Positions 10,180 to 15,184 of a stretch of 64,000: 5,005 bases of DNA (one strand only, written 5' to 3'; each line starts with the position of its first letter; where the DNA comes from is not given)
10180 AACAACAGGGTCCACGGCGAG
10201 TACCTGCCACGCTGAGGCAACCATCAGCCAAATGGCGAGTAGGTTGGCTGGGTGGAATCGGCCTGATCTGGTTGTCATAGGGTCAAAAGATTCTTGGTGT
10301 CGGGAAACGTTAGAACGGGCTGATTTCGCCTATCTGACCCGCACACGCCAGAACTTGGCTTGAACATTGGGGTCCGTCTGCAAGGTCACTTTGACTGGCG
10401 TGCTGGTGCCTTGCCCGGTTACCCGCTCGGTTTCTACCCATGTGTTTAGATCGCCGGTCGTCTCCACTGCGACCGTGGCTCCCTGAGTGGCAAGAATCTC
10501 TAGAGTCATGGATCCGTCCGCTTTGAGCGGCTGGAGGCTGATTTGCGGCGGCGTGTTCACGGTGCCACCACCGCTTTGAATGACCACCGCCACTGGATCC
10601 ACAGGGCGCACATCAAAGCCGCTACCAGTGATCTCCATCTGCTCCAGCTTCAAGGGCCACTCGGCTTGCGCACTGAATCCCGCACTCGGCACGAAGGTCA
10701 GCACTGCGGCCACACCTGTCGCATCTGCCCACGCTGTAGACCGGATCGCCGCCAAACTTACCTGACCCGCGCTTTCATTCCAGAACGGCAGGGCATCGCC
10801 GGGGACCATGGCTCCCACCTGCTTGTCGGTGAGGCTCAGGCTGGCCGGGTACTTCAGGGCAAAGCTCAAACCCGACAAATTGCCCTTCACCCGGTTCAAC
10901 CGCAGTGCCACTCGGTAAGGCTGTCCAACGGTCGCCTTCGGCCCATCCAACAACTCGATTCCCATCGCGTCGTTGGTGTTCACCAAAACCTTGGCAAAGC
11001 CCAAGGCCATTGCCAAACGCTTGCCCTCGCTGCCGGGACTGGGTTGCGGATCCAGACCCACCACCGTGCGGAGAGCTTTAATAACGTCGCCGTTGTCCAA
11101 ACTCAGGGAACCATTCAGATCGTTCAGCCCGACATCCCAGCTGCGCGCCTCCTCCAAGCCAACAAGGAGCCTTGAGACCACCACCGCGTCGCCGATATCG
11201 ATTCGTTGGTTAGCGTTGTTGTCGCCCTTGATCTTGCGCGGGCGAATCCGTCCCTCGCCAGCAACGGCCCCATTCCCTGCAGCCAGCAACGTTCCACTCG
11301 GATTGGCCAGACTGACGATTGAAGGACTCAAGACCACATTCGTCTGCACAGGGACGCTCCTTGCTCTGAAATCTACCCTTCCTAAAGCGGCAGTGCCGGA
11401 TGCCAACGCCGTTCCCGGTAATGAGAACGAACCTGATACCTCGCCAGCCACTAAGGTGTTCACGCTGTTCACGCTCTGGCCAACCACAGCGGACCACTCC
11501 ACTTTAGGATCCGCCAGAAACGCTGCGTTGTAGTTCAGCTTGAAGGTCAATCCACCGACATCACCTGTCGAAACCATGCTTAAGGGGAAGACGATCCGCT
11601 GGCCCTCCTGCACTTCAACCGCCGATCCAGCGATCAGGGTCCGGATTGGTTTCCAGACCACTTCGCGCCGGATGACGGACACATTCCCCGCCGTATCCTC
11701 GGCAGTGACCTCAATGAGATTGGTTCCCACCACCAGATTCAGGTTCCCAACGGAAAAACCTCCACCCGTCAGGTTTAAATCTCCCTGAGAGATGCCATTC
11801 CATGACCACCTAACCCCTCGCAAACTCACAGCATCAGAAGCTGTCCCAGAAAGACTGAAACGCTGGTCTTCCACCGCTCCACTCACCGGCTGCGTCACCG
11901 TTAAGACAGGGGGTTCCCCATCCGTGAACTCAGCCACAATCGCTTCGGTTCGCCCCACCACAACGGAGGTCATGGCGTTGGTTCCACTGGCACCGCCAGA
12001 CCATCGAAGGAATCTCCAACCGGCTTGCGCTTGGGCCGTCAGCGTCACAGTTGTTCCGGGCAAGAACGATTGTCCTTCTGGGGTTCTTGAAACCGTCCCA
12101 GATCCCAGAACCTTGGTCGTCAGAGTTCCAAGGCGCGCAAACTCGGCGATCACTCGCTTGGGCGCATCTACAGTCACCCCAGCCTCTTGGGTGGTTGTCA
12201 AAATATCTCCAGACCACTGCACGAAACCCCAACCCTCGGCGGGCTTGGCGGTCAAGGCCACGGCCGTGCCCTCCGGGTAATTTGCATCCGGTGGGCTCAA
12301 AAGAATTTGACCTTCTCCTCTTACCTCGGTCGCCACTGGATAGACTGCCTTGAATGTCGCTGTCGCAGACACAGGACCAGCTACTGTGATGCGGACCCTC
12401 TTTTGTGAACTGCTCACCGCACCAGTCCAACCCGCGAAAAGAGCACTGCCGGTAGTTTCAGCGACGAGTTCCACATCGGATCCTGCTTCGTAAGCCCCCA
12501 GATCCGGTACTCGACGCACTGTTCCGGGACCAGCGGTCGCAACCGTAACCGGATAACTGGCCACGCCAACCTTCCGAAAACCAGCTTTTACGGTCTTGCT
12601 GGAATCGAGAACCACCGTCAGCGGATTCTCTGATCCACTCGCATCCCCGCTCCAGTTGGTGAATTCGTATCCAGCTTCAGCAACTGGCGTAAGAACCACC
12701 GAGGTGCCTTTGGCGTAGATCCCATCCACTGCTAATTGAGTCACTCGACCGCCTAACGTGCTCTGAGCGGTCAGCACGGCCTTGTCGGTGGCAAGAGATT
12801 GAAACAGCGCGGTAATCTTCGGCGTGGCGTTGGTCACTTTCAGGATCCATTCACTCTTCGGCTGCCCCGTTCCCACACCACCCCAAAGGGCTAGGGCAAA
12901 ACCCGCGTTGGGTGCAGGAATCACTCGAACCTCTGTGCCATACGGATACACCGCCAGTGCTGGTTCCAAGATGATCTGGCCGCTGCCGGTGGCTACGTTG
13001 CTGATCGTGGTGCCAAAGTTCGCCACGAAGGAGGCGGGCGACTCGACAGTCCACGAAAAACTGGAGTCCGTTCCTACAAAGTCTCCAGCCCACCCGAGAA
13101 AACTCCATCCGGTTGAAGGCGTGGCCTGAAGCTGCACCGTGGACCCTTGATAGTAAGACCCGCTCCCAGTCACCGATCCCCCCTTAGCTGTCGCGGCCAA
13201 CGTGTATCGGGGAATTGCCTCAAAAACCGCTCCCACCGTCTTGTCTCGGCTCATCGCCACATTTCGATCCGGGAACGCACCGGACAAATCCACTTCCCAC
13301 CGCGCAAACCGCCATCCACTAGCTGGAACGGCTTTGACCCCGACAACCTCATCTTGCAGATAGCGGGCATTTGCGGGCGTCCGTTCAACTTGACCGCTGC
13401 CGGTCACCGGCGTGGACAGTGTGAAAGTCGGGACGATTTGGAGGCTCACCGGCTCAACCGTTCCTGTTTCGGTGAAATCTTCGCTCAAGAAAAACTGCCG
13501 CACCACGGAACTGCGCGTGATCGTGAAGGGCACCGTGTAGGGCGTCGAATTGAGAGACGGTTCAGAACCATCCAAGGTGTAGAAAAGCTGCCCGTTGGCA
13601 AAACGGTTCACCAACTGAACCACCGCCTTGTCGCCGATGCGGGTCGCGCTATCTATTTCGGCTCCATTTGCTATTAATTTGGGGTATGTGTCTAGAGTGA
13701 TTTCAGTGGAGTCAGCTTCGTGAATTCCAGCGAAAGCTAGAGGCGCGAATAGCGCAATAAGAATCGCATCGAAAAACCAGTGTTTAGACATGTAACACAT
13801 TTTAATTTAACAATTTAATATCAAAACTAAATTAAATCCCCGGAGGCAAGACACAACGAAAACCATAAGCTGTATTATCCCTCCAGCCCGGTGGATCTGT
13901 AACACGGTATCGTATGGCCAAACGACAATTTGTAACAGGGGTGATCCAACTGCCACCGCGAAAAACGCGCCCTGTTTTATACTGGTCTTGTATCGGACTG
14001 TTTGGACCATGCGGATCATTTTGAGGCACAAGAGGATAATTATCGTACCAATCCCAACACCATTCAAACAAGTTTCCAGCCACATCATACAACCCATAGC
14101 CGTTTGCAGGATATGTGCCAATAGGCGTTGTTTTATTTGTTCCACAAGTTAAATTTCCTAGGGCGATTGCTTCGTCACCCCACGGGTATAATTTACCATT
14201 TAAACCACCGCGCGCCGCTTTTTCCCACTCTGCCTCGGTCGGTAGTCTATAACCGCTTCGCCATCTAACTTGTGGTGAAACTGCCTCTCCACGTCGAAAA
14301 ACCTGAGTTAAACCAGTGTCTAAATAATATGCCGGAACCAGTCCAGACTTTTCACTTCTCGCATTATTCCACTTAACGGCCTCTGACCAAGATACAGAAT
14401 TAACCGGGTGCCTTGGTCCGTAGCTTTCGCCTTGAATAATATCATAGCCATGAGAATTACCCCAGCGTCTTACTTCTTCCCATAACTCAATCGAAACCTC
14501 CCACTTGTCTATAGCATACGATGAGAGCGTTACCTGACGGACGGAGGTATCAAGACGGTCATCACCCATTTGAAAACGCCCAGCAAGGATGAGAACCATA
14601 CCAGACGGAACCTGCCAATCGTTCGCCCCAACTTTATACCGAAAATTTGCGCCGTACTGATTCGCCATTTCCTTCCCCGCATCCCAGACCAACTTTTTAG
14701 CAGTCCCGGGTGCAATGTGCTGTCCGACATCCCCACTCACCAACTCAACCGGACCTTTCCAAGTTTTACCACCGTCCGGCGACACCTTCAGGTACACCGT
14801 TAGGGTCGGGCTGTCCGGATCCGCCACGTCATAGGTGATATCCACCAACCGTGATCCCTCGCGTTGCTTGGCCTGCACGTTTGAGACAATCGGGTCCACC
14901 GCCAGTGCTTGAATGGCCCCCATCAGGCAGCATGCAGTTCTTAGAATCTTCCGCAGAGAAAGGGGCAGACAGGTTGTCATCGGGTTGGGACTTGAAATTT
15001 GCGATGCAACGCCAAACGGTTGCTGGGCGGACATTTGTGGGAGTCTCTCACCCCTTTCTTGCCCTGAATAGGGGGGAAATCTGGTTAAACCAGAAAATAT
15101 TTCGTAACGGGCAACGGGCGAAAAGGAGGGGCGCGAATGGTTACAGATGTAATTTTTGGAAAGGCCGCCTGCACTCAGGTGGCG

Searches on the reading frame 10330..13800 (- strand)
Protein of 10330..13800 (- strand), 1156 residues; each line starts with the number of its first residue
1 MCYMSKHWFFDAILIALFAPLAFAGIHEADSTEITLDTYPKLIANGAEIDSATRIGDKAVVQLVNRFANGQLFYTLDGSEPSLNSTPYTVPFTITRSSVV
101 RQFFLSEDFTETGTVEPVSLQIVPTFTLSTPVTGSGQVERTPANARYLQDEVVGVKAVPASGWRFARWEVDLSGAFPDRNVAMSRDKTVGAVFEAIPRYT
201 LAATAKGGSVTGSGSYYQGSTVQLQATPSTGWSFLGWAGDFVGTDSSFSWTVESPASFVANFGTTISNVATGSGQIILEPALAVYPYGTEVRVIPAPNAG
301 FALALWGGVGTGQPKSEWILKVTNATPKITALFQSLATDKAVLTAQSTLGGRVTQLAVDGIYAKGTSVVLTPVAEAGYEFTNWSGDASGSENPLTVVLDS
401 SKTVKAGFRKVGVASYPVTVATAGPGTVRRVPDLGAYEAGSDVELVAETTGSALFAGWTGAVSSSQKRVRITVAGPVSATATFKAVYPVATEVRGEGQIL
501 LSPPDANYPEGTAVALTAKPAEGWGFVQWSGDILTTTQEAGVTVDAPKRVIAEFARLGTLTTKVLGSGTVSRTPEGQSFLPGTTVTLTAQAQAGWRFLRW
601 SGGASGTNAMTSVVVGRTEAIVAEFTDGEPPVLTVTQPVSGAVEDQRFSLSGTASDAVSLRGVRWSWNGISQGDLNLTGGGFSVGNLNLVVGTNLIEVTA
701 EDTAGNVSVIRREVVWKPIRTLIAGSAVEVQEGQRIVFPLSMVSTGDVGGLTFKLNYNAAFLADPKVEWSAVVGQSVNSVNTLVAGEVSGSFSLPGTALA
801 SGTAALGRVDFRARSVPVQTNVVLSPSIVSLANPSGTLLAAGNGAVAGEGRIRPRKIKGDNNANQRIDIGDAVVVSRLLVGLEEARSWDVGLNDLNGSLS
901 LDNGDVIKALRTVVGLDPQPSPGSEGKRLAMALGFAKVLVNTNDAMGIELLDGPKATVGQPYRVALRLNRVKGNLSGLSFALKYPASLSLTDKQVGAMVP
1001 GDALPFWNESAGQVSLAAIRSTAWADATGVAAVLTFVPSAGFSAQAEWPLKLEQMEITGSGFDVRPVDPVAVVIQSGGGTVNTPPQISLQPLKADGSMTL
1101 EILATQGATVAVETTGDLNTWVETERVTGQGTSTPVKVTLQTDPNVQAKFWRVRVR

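Call 116: search_protein_families(library=pfam, proteins=[window:10330-13800:-], max_evalue=0.01)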
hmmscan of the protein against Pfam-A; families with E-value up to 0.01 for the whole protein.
window:10330-13800:- (1156 aa): 6 families
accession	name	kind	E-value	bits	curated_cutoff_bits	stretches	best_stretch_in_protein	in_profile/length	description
PF18998.6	Flg_new_2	-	2.6e-63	210.4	23.6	6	199-262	1-69/73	Divergent InlB B-repeat domain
PF13290.12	CHB_HEX_C_1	-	4.8e-08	33.3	22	1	61-108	12-59/67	Chitobiase/beta-hexosaminidase C-terminal domain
PF13287.12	Fn3_assoc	-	1.4e-07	32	23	1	61-102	1-42/59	Fn3 associated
PF09136.16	Glucodextran_B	-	8.7e-05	22.8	27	1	631-715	1-80/83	Glucodextranase, domain B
PF09479.16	Flg_new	-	0.00078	19.9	27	0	362-391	16-46/65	Listeria-Bacteroides repeat domain (List_Bact_rpt)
PF00963.24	Cohesin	-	0.0022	18.6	24.1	0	952-1040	6-103/139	Cohesin domain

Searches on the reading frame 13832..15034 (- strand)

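Call 116: search_protein_families(library=pfam, proteins=[window:13832-15034:-], max_evalue=0.01)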
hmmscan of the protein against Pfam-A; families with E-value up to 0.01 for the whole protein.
window:13832-15034:- (400 aa): 1 family
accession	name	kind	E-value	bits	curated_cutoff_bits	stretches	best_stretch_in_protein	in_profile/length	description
PF03781.23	FGE-sulfatase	-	5.5e-44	151.2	23.3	1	145-395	4-254/255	Sulfatase-modifying factor enzyme 1-like domain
